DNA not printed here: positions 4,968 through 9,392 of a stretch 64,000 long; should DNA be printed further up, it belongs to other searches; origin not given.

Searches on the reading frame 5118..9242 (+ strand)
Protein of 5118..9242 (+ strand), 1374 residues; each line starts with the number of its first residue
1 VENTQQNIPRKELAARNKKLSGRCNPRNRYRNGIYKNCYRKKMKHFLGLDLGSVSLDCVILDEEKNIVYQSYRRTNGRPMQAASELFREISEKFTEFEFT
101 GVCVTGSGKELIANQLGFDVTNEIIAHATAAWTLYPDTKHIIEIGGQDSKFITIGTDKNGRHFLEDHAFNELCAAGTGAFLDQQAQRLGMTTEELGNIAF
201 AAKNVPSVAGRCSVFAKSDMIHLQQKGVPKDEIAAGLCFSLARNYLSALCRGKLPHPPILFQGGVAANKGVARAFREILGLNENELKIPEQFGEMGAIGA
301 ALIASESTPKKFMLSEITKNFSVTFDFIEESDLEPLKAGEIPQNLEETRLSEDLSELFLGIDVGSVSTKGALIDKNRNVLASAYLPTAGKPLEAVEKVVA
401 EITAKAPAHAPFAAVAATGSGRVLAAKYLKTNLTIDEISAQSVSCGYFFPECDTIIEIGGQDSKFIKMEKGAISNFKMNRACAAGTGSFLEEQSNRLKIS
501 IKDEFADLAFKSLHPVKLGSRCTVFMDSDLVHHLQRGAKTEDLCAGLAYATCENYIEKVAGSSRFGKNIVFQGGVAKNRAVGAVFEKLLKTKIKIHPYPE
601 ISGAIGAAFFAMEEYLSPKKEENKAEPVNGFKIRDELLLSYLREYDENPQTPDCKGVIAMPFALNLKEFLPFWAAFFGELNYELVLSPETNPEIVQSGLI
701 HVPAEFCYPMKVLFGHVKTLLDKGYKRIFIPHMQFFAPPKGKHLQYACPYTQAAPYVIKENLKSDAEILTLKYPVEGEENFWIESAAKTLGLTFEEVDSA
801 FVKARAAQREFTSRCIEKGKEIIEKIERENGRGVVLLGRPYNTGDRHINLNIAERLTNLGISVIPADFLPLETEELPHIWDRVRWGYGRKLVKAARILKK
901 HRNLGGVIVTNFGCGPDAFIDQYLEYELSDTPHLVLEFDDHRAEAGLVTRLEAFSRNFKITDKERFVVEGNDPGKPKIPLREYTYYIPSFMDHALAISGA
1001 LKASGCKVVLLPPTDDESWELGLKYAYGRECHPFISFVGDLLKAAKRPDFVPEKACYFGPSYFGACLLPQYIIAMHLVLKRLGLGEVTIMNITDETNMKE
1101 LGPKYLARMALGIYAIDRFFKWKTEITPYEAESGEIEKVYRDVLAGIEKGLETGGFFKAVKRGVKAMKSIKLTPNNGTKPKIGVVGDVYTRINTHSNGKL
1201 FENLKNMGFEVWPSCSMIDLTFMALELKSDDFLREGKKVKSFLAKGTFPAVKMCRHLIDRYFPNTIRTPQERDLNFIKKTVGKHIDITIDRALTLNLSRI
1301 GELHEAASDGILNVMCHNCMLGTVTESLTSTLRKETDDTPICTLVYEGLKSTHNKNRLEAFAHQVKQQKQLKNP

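Call 70: search_protein_families(library=pfam, proteins=[window:5118-9242:+])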
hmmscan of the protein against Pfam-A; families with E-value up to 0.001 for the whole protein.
window:5118-9242:+ (1374 aa): 4 families
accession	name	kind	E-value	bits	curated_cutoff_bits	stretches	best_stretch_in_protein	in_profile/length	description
PF01869.26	BcrAD_BadFG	-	9.5e-86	288.1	31.5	2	359-611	1-271/271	BadF/BadG/BcrA/BcrD ATPase family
PF09989.15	DUF2229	-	8.7e-62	209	29.4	1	658-868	2-217/218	CoA enzyme activase uncharacterised domain (DUF2229)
PF02782.22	FGGY_C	-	0.00021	21.5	27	0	235-304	129-194/198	FGGY family of carbohydrate kinases, C-terminal domain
PF00480.26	ROK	-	0.00042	20.4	22.9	0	359-421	2-66/294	ROK family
